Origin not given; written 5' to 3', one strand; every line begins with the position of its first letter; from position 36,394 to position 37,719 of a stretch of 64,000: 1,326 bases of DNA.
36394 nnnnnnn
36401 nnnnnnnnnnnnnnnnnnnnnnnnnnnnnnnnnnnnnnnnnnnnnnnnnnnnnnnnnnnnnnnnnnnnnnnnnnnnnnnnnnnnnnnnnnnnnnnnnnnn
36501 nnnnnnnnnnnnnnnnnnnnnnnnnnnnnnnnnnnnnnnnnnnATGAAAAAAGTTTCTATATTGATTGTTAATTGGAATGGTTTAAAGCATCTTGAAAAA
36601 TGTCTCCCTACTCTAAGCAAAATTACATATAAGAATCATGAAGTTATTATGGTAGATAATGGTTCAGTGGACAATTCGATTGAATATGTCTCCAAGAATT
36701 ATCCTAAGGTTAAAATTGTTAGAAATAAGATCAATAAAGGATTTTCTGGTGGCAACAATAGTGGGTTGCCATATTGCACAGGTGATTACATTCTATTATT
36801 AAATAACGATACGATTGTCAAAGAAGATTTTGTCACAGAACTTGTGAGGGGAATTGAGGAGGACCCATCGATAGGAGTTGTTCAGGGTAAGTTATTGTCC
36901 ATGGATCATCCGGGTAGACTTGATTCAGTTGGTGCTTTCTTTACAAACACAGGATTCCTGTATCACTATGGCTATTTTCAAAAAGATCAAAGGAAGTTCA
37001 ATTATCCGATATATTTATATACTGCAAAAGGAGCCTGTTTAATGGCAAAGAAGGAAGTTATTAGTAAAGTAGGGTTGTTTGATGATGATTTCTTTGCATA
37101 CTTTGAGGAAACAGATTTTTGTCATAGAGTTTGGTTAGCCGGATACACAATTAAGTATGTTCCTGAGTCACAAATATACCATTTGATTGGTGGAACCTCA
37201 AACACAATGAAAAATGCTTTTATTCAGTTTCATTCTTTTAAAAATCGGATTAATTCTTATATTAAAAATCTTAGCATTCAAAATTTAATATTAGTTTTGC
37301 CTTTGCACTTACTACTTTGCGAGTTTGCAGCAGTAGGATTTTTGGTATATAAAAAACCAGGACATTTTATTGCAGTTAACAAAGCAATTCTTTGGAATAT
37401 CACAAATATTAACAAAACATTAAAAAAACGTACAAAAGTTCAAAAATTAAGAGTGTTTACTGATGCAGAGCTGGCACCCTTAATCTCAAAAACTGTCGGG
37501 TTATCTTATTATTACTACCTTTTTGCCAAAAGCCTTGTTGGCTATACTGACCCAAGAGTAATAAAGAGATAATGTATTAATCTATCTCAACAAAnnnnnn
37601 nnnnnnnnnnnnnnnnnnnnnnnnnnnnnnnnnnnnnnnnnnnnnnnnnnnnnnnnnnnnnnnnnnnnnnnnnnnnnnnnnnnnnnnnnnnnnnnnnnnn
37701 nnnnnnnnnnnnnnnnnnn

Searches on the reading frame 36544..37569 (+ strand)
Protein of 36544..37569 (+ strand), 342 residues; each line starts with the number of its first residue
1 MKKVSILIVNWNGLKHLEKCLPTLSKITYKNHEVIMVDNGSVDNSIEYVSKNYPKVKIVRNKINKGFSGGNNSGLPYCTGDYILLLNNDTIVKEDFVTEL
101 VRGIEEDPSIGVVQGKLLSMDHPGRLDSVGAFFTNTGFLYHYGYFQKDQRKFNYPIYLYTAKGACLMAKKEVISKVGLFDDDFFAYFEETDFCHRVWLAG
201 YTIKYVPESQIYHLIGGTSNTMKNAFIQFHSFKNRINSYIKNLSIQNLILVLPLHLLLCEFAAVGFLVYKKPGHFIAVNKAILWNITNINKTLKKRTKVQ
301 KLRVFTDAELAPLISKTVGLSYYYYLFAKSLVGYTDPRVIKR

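Call 8: search_protein_families(library=pfam, proteins=[window:36544-37569:+], max_evalue=0.001)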
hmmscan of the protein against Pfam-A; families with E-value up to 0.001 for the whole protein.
window:36544-37569:+ (342 aa): 4 families
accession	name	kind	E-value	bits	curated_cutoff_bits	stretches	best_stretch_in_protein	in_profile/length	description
PF00535.33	Glycos_transf_2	-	2.2e-24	86.7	23.3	1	5-146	1-139/168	Glycosyl transferase family 2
PF13632.12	Glyco_trans_2_3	-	1.2e-16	61.5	27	1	82-268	1-170/198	Glycosyl transferase family group 2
PF13641.12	Glyco_tranf_2_3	-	2.5e-15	57.6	27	1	4-218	3-213/230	Glycosyltransferase like family 2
PF10111.15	Glyco_tranf_2_2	-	3.2e-06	27.3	27.3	1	25-215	21-218/276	Glycosyltransferase like family 2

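Call 71: search_protein_families(library=ncbifam, proteins=[window:36544-37569:+], max_evalue=0.001)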
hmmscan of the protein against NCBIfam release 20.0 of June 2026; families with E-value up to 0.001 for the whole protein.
window:36544-37569:+ (342 aa): 22 families
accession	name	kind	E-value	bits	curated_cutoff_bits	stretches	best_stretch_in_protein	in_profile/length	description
TIGR03937.1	PgaC_IcaA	equivalog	2e-21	76.4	422.3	1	2-218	45-255/407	poly-beta-1,6-N-acetyl-D-glucosamine synthase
TIGR03965.1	mycofact_glyco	equivalog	3.6e-17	62.4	280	1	2-213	74-280/467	mycofactocin biosynthesis glycosyltransferase MftF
NF038299.1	EPS_HpsN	equivalog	4.9e-17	61.9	425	1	3-260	2-270/317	hormogonium polysaccharide biosynthesis glycosyltransferase HpsN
TIGR01556.1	rhamnosyltran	subfamily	3.3e-16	59.3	200.55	1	24-221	14-208/281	rhamnosyltransferase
NF007482.0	PRK10073.1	equivalog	1.9e-15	56.7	423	1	2-102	6-108/334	glycosyltransferase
NF041875.1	EPS_EpsD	equivalog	5.5e-14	52.3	370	1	4-214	1-207/325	exopolysaccharide biosynthesis glycosyltransferase EpsD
TIGR03111.1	glyc2_xrt_Gpos1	hypoth_equivalog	5.9e-11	41.8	363.95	1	3-185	50-239/439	TIGR03111 family XrtG-associated glycosyltransferase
TIGR04283.1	glyco_like_mftF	equivalog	1.9e-10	40.7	182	1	4-196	1-169/221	TIGR04283 family arsenosugar biosynthesis glycosyltransferase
NF053739.1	GlytfEpsEBac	equivalog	4.4e-10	39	450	1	3-124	2-127/265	glycosyltransferase EpsE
NF041394.1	GtaseAglG_Halo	equivalog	5.2e-10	39.1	440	1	4-181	3-176/304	glucosyl-dolichyl phosphate glucuronosyltransferase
NF050050.1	ProtGlycPglI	equivalog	1.1e-09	38.1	500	1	1-106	1-110/306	GalNAc(5)-diNAcBac-PP-undecaprenol beta-1,3-glucosyltransferase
NF038302.1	EPS_HpsE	equivalog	1e-08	34.5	300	1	4-216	3-225/307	hormogonium polysaccharide biosynthesis glycosyltransferase HpsE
NF047683.1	TeichurnBiosyTuaG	equivalog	1e-07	31.9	400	1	3-97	7-104/252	teichuronic acid biosynthesis protein TuaG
TIGR04242.1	nodulat_NodC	equivalog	5.9e-07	28.8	550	1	10-119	56-170/395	chitooligosaccharide synthase NodC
NF047588.1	GlcsyltransPgfSStrep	equivalog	6.8e-07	28.8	500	1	3-106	2-112/308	glycosyltransferase PgfS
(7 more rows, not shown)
